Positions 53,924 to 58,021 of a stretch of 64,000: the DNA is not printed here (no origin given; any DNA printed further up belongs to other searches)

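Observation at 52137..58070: AT-richer island carrying a translationally coupled three-gene operon of unknown function (72-aa TM protein, 1265-aa helical-repeat protein, 646-aa orphan): candidate novel defence/conflict system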

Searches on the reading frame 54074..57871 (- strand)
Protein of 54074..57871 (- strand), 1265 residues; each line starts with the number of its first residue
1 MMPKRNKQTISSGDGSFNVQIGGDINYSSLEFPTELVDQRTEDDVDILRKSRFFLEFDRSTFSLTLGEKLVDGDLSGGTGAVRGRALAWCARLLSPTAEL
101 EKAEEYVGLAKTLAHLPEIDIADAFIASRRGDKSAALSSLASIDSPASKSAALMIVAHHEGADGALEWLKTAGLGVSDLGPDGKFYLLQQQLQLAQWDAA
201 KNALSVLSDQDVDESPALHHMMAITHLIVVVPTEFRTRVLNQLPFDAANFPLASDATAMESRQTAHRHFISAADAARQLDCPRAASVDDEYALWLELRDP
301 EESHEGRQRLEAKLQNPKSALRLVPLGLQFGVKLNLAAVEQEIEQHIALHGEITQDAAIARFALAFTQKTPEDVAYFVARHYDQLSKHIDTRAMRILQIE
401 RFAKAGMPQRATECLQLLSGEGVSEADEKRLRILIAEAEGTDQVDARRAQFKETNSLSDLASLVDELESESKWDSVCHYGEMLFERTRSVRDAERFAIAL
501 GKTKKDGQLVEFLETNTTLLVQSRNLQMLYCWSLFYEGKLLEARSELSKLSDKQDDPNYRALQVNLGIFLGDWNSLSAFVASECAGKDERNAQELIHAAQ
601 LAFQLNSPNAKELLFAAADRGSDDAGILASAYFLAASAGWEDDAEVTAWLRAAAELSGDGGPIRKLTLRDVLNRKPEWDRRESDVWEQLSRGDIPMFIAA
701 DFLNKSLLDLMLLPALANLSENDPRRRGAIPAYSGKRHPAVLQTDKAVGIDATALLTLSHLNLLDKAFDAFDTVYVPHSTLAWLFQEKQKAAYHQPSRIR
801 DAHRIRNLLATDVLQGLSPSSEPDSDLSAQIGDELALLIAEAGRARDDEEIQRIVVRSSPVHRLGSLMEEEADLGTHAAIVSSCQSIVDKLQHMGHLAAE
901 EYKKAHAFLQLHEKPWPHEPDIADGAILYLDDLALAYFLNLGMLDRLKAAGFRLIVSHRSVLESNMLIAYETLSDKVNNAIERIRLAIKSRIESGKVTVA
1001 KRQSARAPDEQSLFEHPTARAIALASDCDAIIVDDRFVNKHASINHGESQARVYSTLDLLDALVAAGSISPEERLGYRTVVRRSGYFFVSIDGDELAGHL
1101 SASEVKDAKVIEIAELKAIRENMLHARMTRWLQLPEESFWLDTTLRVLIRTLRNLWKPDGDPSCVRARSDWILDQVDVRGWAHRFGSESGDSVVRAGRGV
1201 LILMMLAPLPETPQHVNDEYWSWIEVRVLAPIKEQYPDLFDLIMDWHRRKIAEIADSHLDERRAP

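Call 6: search_protein_families(library=pfam, proteins=[window:54074-57871:-], max_evalue=1)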
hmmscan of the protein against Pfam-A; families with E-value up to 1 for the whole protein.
window:54074-57871:- (1265 aa): 3 families
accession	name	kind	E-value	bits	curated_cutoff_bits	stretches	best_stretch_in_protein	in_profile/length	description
PF24407.1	HTH_upst_double_PIN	-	1.6e-25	89.7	27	1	668-737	1-70/70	HTH_upstream_double_PIN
PF20698.3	PIN-TPR-GreABC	-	2.8e-16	60.4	27.8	2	929-1042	1-136/138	PIN domain associated with the TPR-GreAB-C-PIN system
PF14559.12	TPR_19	-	0.12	13.1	25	0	191-223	35-66/68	Tetratricopeptide repeat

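Call 7: search_protein_families(library=padloc, proteins=[window:54074-57871:-], max_evalue=1)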
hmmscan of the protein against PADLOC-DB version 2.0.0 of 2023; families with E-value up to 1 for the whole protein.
window:54074-57871:- (1265 aa): 0 families

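Call 8: search_protein_families(library=ncbifam, proteins=[window:54074-57871:-], max_evalue=1)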
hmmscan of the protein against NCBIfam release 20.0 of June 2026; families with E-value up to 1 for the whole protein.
window:54074-57871:- (1265 aa): 0 families

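Call 23: find_homologous_proteins(query=window:54074-57871:-)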
Query window:54074-57871:- (1265 aa): 819 proteins with E <= 0.001 among 8000 candidates; the best 120 are listed.
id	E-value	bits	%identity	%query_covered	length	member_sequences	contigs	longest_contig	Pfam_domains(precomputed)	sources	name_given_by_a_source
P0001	0.0e+0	2818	100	100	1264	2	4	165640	PF24407.3,PF20698.4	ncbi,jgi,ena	-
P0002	0.0e+0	2420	85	100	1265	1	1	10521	PF24407.3,PF20698.4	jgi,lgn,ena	-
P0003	0.0e+0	2402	85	100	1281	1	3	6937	PF24407.3,PF20698.4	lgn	-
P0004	0.0e+0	2301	83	98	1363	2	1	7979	PF24407.3,PF20698.4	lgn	-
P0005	0.0e+0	2300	83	97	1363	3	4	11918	PF13391.13,PF24407.3,PF20698.4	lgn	-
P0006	0.0e+0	2236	79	100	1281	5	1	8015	PF24407.3,PF20698.4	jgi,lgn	jgi:hypothetical protein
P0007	0.0e+0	2204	77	100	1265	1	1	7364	PF24407.3,PF20698.4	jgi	-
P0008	0.0e+0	1952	69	100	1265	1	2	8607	PF24407.3,PF20698.4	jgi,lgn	-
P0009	0.0e+0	1908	79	87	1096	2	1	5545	PF24407.3,PF20698.4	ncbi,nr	ncbi:HNH endonuclease [Candidatus Bipolaricaulota bacterium]|nr:HNH endonuclease [Candidatus Bipolar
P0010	0.0e+0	1899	68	98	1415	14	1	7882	PF21941.3,PF24407.3,PF20698.4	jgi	jgi:hypothetical protein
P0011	0.0e+0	1881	68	97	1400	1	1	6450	PF24407.3,PF20698.4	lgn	-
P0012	0.0e+0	1853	67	97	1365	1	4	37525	PF24407.3,PF20698.4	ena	-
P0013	0.0e+0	1845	67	98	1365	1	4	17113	PF24407.3,PF20698.4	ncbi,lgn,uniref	ncbi:HNH endonuclease [Candidatus Methylomirabilis sp.]|uniref:HTH domain-containing protein n=1 Tax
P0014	0.0e+0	1844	67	98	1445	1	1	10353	PF24407.3,PF20698.4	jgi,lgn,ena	-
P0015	0.0e+0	1843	67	98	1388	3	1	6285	PF24407.3,PF20698.4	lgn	-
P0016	0.0e+0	1839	67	98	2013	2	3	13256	PF24388.2,PF24407.3,PF20698.4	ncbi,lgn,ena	-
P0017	0.0e+0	1838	66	98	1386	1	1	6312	PF24407.3,PF20698.4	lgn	-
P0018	0.0e+0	1829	65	98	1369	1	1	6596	PF24407.3,PF20698.4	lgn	-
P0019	0.0e+0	1826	66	97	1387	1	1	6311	PF24407.3,PF20698.4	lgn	-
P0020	0.0e+0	1823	65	98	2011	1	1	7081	PF24388.2,PF24407.3,PF20698.4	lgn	-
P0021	0.0e+0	1810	65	98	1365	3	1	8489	PF24407.3,PF20698.4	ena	-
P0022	0.0e+0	1809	66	97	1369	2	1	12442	PF24407.3,PF20698.4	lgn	-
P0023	0.0e+0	1797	66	97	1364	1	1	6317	PF24407.3,PF20698.4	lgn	-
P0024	0.0e+0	1796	64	98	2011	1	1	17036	PF24388.2,PF24407.3,PF20698.4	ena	-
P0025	0.0e+0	1796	64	98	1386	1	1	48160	PF24407.3,PF20698.4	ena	-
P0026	0.0e+0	1787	65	98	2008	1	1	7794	PF24388.2,PF24407.3,PF20698.4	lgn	-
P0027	0.0e+0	1778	64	97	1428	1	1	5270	PF24407.3,PF20698.4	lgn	-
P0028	0.0e+0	1776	64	98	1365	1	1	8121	PF24407.3,PF20698.4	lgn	-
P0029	0.0e+0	1772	65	98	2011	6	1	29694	PF24388.2,PF24407.3,PF20698.4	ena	-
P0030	0.0e+0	1764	64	98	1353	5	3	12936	PF24407.3,PF20698.4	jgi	jgi:hypothetical protein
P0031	0.0e+0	1761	63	97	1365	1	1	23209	PF24407.3,PF20698.4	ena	-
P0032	0.0e+0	1761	64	97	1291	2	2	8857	PF24407.3,PF20698.4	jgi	-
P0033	0.0e+0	1753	64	97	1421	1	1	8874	PF24407.3,PF20698.4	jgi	jgi:hypothetical protein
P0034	0.0e+0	1751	62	98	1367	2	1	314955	PF24407.3,PF20698.4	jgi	jgi:hypothetical protein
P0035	0.0e+0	1747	64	97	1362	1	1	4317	PF24407.3,PF20698.4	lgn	-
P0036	0.0e+0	1747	63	98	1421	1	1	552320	PF24407.3,PF20698.4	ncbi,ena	-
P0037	0.0e+0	1745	62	100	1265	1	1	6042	PF24407.3,PF20698.4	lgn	-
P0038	0.0e+0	1741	63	97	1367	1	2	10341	PF14559.13,PF24407.3,PF20698.4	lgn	-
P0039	0.0e+0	1733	62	99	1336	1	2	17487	PF24407.3,PF20698.4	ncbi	-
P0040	0.0e+0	1729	62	100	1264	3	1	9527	PF24407.3,PF20698.4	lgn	-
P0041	0.0e+0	1727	62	97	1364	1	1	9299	PF24407.3,PF20698.4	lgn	-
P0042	0.0e+0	1725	61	100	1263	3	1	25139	PF24407.3,PF20698.4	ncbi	ncbi:MAG: HNH endonuclease [Candidatus Thiodiazotropha sp.]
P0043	0.0e+0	1718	61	100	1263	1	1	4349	PF24407.3,PF20698.4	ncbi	-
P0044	0.0e+0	1714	62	97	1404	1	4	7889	PF24407.3,PF20698.4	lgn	-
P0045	0.0e+0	1707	61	98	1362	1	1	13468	PF24407.3,PF20698.4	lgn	-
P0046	0.0e+0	1704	62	98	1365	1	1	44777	PF24407.3,PF20698.4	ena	-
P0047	0.0e+0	1703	61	98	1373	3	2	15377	PF24407.3,PF20698.4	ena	-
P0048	0.0e+0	1703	61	99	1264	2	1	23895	PF24407.3,PF20698.4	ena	-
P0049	0.0e+0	1702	62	98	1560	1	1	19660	PF13676.12,PF24407.3,PF20698.4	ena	-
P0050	0.0e+0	1701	61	99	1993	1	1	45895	PF24388.2,PF24407.3,PF20698.4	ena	-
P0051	0.0e+0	1697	61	97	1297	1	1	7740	PF24407.3,PF20698.4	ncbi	-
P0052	0.0e+0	1690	62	97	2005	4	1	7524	PF24388.2,PF24407.3,PF20698.4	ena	-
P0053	0.0e+0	1689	61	97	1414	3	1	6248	PF24407.3,PF20698.4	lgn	-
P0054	0.0e+0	1688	61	100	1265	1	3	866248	PF24407.3,PF20698.4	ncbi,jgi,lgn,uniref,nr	ncbi:MAG: hypothetical protein ROZ09_00170 [Thiobacillus sp.]|uniref:HTH domain-containing protein n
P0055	0.0e+0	1687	61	97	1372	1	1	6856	PF24407.3,PF20698.4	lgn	-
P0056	0.0e+0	1686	61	98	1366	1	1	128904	PF24407.3,PF20698.4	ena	-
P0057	0.0e+0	1686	61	98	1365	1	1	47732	PF24407.3,PF20698.4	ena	-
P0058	0.0e+0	1677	61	98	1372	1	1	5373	PF24407.3,PF20698.4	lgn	-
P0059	0.0e+0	1676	61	97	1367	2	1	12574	PF24407.3,PF20698.4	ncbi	ncbi:MAG: HTH domain-containing protein [Anaerolineaceae bacterium]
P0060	0.0e+0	1672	60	97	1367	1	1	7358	PF24407.3,PF20698.4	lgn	-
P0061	0.0e+0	1671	60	97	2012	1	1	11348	PF24388.2,PF24407.3,PF20698.4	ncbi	-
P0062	0.0e+0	1670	59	100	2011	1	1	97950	PF24388.2,PF24407.3,PF20698.4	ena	-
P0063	0.0e+0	1669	61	97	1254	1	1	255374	PF24407.3,PF20698.4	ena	-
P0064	0.0e+0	1667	60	98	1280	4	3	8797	PF24407.3,PF20698.4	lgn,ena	-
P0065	0.0e+0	1667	60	100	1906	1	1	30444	PF24388.2,PF24407.3,PF20698.4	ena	-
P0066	0.0e+0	1666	60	100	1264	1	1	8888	PF24407.3,PF20698.4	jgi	jgi:hypothetical protein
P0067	0.0e+0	1664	61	97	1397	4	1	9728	PF24407.3,PF20698.4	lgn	-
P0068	0.0e+0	1664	61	97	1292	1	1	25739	PF24407.3,PF20698.4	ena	-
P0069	0.0e+0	1662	60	98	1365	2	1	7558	PF24407.3,PF20698.4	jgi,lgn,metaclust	metaclust:\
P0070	0.0e+0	1661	60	97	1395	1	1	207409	PF24407.3,PF20698.4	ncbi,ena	-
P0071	0.0e+0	1660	60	97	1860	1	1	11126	PF24388.2,PF24407.3,PF20698.4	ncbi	ncbi:MAG TPA: hypothetical protein VGE40_14385, partial [Bacilli bacterium]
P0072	0.0e+0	1657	61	97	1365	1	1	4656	PF24407.3,PF20698.4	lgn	-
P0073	0.0e+0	1656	60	100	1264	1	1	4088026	PF24407.3,PF20698.4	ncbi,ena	-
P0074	0.0e+0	1656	59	100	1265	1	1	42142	PF24407.3,PF20698.4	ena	-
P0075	0.0e+0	1656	61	97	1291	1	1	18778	PF24407.3,PF20698.4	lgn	-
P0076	0.0e+0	1655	61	97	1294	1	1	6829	PF24407.3,PF20698.4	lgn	-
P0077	0.0e+0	1650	60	98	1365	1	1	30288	PF24407.3,PF20698.4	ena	-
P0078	0.0e+0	1649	60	97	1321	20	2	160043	PF14559.13,PF24407.3,PF20698.4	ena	-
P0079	0.0e+0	1649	60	97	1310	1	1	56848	PF24407.3,PF20698.4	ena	-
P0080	0.0e+0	1641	61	98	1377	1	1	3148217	PF24407.3,PF20698.4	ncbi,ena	-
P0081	0.0e+0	1641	60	98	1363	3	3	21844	PF24407.3,PF20698.4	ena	-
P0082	0.0e+0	1639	60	98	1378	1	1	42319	PF24407.3,PF20698.4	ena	-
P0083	0.0e+0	1638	60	97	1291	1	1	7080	PF24407.3,PF20698.4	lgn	-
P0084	0.0e+0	1637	60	98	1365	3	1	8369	PF24407.3,PF20698.4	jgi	jgi:hypothetical protein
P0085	0.0e+0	1636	59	97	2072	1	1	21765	PF24388.2,PF24407.3,PF20698.4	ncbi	-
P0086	0.0e+0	1636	58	100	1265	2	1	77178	PF24407.3,PF20698.4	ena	-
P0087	0.0e+0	1635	59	98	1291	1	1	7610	PF24407.3,PF20698.4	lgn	-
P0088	0.0e+0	1633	58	100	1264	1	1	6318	PF24407.3,PF20698.4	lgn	-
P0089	0.0e+0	1630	60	97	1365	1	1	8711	PF24407.3,PF20698.4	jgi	-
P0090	0.0e+0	1630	60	97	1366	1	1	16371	PF24407.3,PF20698.4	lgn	-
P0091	0.0e+0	1629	61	97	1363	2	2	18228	PF24407.3,PF20698.4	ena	-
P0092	0.0e+0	1629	59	97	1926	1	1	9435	PF24388.2,PF24407.3,PF20698.4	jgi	jgi:hypothetical protein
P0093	0.0e+0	1628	59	97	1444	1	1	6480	PF24407.3,PF20698.4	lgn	-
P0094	0.0e+0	1628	60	97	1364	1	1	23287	PF24407.3,PF20698.4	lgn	-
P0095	0.0e+0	1628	60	97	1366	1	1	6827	PF24407.3,PF20698.4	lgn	-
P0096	0.0e+0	1626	60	96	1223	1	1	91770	PF24407.3,PF20698.4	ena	-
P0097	0.0e+0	1625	60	98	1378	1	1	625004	PF24407.3,PF20698.4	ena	-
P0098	0.0e+0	1623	60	97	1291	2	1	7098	PF24407.3,PF20698.4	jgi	jgi:hypothetical protein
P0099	0.0e+0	1622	59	98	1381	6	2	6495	PF24407.3,PF20698.4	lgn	-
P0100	0.0e+0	1621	60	97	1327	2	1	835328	PF24407.3,PF20698.4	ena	-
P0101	0.0e+0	1620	59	97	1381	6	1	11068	PF24407.3,PF20698.4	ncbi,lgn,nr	ncbi:MAG: HNH endonuclease [Deltaproteobacteria bacterium]|nr:HNH endonuclease [Deltaproteobacteria 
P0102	0.0e+0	1618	59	97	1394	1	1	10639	PF24407.3,PF20698.4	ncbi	-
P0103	0.0e+0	1618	58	99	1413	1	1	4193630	PF01582.26,PF13676.12,PF24407.3,PF20698.4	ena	-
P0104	0.0e+0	1618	59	97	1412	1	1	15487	PF13676.12,PF24407.3,PF20698.4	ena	-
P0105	0.0e+0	1617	58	98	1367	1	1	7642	PF24407.3,PF20698.4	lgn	-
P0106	0.0e+0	1615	59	98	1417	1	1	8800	PF21941.3,PF24407.3,PF20698.4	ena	-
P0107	0.0e+0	1614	58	97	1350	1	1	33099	PF24407.3,PF20698.4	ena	-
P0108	0.0e+0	1612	58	98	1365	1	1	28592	PF24407.3,PF20698.4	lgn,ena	-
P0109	0.0e+0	1611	59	97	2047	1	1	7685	PF24388.2,PF24407.3,PF20698.4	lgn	-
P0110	0.0e+0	1610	59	97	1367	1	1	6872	PF24407.3,PF20698.4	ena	-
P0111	0.0e+0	1610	58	97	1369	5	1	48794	PF13391.13,PF24407.3,PF20698.4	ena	-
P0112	0.0e+0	1609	59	98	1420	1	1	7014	PF24407.3,PF20698.4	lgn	-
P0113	0.0e+0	1607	59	97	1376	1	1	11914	PF24407.3,PF20698.4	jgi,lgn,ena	-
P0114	0.0e+0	1606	59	98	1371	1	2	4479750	PF13391.13,PF24407.3,PF20698.4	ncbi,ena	-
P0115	0.0e+0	1606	59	98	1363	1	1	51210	PF24407.3,PF20698.4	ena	-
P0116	0.0e+0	1604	57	99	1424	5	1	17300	PF24407.3,PF20698.4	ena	-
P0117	0.0e+0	1602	58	97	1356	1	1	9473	PF24407.3,PF20698.4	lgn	-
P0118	0.0e+0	1601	59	97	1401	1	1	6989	PF24407.3,PF20698.4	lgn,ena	-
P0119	0.0e+0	1601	58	97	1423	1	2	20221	PF24407.3,PF20698.4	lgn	-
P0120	0.0e+0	1601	57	100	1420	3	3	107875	PF24407.3,PF20698.4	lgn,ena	-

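Call 26: find_encoding_contigs(protein=P0001, flank=10000, max_places=4)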
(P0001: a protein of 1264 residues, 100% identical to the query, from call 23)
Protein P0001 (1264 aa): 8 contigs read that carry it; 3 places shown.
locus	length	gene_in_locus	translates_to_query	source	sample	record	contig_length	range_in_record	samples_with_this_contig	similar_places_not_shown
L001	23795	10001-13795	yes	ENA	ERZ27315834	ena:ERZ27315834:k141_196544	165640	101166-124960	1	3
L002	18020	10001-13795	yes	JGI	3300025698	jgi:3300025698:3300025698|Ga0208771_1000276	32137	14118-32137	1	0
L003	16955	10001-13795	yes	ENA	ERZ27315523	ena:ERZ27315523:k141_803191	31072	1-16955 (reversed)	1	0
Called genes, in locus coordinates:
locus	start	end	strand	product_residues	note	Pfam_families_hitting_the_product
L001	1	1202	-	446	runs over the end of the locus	PF05697:Trigger_N, PF05698:Trigger_C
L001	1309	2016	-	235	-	PF02163:Peptidase_M50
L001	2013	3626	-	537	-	PF05833:NFACT_N, PF05670:NFACT-R_1, PF18297:NFACT-R_2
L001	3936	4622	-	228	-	PF14329:DUF4386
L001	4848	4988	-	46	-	-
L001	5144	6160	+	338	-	PF08240:ADH_N, PF00107:ADH_zinc_N, PF13602:ADH_zinc_N_2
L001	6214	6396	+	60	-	-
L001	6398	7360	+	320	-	PF08240:ADH_N, PF00107:ADH_zinc_N, PF13602:ADH_zinc_N_2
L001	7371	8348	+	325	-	PF08240:ADH_N, PF00107:ADH_zinc_N, PF13602:ADH_zinc_N_2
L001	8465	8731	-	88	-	PF05016:ParE_toxin (weak)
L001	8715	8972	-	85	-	PF04014:MazE_antitoxin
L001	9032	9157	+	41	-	-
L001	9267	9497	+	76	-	PF13602:ADH_zinc_N_2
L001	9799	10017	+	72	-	-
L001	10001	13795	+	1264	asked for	PF24407:HTH_upst_double_PIN, PF20698:PIN-TPR-GreABC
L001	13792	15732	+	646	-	PF24388:Permuted_GreAB-C (weak)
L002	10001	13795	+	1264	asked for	PF24407:HTH_upst_double_PIN, PF20698:PIN-TPR-GreABC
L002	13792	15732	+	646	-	PF24388:Permuted_GreAB-C (weak)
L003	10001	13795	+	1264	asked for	PF24407:HTH_upst_double_PIN, PF20698:PIN-TPR-GreABC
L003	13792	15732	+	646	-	PF24388:Permuted_GreAB-C (weak)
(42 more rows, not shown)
